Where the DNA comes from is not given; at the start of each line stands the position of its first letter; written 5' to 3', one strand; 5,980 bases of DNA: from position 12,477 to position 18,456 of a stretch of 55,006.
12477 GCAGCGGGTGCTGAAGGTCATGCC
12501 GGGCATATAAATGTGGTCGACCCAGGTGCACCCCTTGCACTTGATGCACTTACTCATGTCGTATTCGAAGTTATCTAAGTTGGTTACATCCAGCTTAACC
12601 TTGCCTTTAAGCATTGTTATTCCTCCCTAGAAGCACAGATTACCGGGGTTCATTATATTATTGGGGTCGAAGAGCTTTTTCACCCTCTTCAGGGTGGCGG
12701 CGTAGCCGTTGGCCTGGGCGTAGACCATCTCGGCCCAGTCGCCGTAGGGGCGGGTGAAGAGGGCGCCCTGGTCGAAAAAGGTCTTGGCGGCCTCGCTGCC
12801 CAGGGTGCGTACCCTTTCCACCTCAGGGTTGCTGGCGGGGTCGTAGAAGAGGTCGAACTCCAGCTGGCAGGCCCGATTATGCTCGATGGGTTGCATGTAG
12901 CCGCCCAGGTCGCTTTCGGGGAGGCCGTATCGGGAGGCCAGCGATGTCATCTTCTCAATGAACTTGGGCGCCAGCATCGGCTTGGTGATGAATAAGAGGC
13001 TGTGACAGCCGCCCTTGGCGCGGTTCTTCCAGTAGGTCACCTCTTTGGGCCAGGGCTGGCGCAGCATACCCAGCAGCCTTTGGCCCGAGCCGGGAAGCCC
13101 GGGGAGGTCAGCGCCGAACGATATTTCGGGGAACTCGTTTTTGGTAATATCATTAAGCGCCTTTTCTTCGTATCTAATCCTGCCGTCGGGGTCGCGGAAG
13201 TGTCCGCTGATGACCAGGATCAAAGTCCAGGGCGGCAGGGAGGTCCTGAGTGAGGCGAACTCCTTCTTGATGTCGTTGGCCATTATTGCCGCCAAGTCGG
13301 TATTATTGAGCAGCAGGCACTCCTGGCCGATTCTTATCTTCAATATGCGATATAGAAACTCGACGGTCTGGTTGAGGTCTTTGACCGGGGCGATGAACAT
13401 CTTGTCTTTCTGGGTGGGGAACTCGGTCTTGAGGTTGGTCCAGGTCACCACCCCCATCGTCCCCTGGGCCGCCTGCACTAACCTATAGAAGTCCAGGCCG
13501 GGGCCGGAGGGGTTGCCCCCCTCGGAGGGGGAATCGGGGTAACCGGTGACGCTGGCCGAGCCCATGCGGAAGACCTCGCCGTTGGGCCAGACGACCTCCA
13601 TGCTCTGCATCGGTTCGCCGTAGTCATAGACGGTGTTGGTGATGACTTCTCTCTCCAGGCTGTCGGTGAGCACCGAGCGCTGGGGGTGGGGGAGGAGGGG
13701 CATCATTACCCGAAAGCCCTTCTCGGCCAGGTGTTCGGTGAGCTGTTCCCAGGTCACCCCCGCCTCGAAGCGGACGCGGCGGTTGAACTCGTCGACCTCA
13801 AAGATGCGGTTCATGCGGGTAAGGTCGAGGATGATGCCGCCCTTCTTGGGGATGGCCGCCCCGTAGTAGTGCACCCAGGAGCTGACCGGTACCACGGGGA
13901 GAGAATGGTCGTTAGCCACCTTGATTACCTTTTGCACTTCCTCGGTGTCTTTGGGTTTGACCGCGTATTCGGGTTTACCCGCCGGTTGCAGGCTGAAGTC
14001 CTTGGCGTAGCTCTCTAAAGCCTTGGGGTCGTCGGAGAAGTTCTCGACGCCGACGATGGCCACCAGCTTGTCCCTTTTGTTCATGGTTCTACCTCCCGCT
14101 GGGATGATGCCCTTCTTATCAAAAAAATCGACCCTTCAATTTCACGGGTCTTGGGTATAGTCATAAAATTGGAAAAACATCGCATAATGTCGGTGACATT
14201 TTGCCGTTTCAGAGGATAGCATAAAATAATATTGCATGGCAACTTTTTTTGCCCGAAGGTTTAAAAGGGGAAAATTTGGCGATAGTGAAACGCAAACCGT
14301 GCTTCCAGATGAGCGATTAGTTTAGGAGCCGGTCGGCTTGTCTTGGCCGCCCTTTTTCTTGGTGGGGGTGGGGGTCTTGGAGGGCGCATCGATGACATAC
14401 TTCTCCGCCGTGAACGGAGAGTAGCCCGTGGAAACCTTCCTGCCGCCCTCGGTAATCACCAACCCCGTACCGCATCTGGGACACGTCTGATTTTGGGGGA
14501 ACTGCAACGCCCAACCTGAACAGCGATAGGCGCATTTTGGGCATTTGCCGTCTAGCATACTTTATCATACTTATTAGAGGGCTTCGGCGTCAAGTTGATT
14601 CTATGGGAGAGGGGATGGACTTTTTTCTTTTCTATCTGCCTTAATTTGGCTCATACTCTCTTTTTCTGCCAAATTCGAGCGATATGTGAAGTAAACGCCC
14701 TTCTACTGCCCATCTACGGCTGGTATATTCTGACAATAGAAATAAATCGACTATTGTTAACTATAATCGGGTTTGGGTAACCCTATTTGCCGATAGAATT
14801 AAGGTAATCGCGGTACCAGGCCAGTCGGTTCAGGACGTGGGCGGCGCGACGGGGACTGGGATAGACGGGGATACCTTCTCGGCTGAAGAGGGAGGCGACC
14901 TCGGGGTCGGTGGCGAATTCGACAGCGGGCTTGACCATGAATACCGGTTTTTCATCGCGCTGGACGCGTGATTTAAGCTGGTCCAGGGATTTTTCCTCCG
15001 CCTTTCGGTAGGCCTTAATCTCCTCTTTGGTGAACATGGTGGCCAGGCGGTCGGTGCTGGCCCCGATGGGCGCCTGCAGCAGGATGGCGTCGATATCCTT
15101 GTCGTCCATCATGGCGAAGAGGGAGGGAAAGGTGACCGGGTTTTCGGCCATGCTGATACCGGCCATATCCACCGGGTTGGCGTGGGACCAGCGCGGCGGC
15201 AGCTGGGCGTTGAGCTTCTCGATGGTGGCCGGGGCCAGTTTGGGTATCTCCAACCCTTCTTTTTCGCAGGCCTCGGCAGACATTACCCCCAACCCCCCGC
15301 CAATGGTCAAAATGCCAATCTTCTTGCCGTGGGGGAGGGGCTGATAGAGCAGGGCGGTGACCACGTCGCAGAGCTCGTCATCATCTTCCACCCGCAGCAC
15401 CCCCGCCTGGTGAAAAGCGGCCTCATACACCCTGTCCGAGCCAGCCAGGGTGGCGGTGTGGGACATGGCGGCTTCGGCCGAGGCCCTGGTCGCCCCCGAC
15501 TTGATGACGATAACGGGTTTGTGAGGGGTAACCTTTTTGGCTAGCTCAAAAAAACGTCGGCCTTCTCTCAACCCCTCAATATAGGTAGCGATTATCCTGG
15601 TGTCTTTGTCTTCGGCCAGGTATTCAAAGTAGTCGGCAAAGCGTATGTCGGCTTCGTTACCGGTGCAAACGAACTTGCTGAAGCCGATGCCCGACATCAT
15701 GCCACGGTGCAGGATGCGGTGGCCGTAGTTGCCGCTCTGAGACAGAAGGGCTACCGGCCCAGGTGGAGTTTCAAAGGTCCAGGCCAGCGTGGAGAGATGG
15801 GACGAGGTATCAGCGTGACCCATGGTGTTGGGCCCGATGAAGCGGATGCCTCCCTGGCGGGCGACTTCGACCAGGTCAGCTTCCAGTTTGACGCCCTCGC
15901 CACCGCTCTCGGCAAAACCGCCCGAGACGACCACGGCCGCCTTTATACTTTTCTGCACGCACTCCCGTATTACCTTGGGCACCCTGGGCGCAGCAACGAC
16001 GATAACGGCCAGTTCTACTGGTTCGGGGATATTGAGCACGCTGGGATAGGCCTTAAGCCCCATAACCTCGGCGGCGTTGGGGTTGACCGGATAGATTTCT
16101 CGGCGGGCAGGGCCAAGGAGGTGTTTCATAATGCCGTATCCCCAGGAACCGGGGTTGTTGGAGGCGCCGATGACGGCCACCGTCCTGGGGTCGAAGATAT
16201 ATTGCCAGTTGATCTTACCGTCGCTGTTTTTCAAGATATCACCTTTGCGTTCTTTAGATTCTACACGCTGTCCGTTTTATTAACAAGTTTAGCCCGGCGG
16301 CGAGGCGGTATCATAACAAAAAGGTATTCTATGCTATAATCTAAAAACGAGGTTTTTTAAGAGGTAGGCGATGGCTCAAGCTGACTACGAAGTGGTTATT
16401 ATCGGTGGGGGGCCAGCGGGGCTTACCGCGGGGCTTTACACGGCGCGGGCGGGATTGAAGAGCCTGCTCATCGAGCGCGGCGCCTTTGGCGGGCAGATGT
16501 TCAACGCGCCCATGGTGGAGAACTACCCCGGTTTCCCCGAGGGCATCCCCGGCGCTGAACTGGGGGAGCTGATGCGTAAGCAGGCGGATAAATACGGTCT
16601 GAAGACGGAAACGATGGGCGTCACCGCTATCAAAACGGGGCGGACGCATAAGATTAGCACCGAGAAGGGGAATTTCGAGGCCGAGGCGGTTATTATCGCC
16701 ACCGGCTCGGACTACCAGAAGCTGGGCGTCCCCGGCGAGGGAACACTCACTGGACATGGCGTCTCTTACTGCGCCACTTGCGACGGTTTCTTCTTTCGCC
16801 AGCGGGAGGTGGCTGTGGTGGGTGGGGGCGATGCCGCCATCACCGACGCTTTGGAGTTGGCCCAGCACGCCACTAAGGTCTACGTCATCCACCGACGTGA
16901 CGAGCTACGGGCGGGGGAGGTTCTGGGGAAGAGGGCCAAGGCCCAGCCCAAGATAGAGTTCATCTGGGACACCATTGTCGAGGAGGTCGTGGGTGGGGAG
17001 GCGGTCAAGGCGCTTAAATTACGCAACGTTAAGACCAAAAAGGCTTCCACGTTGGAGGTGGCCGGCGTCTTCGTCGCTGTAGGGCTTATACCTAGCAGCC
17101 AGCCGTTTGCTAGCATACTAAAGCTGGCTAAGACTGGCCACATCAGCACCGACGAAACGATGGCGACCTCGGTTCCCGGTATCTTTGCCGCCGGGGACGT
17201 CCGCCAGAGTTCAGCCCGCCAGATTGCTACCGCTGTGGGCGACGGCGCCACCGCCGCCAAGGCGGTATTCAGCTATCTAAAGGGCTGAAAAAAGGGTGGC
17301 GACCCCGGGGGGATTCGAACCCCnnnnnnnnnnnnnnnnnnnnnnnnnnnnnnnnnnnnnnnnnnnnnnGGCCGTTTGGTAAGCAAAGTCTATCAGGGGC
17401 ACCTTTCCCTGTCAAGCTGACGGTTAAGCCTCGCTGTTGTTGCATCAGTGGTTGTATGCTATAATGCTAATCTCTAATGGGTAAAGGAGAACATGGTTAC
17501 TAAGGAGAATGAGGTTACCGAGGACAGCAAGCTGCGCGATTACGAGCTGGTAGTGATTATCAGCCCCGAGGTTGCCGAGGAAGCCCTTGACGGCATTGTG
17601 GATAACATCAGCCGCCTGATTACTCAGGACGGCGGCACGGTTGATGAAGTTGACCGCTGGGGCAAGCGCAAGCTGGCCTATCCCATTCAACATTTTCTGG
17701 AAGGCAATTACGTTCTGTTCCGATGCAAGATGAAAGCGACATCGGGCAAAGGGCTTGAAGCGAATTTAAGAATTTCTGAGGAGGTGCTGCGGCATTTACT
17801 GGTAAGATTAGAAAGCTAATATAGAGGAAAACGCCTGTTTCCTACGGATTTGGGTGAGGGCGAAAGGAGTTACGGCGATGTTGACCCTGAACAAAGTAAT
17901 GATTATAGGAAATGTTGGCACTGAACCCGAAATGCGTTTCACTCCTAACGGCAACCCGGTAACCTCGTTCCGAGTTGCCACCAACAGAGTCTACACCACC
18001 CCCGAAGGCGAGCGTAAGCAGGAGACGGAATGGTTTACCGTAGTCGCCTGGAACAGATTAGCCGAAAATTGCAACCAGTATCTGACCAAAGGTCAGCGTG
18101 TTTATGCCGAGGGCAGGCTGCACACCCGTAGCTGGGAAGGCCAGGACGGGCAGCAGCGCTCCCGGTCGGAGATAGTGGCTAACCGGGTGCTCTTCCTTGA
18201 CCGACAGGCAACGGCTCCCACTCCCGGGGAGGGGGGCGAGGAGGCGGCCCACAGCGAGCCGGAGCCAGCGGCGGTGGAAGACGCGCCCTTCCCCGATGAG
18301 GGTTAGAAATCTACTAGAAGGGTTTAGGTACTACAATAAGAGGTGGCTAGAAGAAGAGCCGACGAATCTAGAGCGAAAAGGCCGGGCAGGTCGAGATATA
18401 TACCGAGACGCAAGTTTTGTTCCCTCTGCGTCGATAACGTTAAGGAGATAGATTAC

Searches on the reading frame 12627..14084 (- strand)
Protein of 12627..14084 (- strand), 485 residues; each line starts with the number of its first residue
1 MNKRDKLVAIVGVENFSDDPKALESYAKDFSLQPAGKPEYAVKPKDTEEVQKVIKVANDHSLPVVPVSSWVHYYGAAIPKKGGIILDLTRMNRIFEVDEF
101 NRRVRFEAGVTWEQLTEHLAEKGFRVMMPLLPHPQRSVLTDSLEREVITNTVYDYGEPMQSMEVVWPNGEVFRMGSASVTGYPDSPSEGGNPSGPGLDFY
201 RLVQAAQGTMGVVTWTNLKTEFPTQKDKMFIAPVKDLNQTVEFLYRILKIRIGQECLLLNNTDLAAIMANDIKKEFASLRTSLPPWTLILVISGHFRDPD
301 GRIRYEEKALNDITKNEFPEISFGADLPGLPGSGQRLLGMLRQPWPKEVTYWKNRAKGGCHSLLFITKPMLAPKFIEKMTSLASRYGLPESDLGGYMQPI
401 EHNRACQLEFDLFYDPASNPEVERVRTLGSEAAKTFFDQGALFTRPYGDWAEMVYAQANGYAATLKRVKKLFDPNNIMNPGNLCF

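Call 37: search_protein_families(library=pfam, proteins=[window:12627-14084:-], max_evalue=0.00001)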
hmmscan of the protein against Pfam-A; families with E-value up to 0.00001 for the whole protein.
window:12627-14084:- (485 aa): 1 family
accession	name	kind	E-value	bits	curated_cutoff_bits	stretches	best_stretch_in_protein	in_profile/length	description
PF01565.28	FAD_binding_4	-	7.7e-25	87.7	26.4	1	38-174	1-138/139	FAD binding domain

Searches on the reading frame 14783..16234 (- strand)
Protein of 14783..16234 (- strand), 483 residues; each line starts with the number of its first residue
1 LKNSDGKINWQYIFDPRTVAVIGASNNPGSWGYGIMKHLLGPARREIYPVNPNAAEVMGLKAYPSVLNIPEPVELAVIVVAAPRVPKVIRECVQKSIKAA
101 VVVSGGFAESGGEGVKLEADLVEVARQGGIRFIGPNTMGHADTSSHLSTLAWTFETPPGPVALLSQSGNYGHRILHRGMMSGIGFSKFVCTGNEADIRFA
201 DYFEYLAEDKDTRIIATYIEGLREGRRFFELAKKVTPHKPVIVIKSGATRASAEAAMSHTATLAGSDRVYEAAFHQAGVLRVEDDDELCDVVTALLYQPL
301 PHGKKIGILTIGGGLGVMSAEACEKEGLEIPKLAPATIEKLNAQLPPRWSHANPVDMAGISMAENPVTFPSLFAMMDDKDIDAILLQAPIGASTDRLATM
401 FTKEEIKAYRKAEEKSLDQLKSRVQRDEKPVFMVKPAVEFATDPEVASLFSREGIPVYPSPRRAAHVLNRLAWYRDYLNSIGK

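Call 38: search_protein_families(library=pfam, proteins=[window:14783-16234:-], max_evalue=0.00001)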
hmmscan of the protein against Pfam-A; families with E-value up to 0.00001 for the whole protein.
window:14783-16234:- (483 aa): 3 families
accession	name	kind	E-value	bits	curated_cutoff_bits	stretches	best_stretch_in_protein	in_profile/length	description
PF13607.11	Succ_CoA_lig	-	7.4e-53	178.4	27.4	1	158-295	1-138/138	Succinyl-CoA ligase like flavodoxin domain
PF13380.12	CoA_binding_2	-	2.1e-25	89.9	22.8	1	17-139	1-112/116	CoA binding domain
PF02629.25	CoA_binding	-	2.3e-13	51.1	22.3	1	17-104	4-95/97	CoA binding domain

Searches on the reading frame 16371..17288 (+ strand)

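Call 38: search_protein_families(library=pfam, proteins=[window:16371-17288:+], max_evalue=0.00001)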
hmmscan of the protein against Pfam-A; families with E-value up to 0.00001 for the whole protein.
window:16371-17288:+ (305 aa): 10 families
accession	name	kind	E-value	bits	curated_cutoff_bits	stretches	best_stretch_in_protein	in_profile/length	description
PF07992.20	Pyr_redox_2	-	2.1e-50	172.3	26.1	1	6-292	1-291/291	Pyridine nucleotide-disulphide oxidoreductase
PF13738.12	Pyr_redox_3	-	2.9e-27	96.1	30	1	62-275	81-305/305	Pyridine nucleotide-disulphide oxidoreductase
PF00070.33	Pyr_redox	-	6.8e-16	59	22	1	147-218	2-80/82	Pyridine nucleotide-disulphide oxidoreductase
PF03486.20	HI0933_like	-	2.6e-10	40.6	50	0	7-38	2-33/244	HI0933-like protein Rossmann domain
PF00890.30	FAD_binding_2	-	3.8e-10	40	20.4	1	8-44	2-39/414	FAD binding domain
PF01946.23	Thi4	-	1.2e-09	38.2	26.2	1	4-45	16-65/235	Thi4 family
PF12831.13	FAD_oxidored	-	1.5e-09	38.1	27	1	7-73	1-70/416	FAD dependent oxidoreductase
PF01266.30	DAO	-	2.8e-09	37.4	27.9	0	8-42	2-38/353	FAD dependent oxidoreductase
PF01494.25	FAD_binding_3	-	2.1e-08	34.3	22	0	5-37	1-33/349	FAD binding domain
PF13450.12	NAD_binding_8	-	8.6e-07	29.6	21.9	0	10-45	1-37/68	NAD(P)-binding Rossmann-like domain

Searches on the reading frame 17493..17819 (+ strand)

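Call 68: search_protein_families(library=pfam, proteins=[window:17493-17819:+], max_evalue=0.001)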
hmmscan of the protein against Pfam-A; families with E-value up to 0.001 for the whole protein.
window:17493-17819:+ (108 aa): 1 family
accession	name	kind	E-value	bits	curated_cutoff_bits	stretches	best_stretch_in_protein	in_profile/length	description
PF01250.22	Ribosomal_S6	-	4.5e-28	97.7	27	1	17-105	2-90/90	Ribosomal protein S6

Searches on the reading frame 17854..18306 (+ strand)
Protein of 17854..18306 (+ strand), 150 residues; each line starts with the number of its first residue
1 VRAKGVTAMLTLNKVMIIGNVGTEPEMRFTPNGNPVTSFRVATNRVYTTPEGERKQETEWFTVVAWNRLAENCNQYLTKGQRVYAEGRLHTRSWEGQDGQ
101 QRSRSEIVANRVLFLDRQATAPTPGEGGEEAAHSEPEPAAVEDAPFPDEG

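Call 68: search_protein_families(library=pfam, proteins=[window:17854-18306:+], max_evalue=0.001)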
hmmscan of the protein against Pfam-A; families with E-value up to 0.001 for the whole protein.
window:17854-18306:+ (150 aa): 1 family
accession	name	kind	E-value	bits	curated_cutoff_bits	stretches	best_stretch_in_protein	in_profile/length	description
PF00436.31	SSB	-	1.9e-38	131.2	26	1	12-115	1-104/104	Single-strand binding protein family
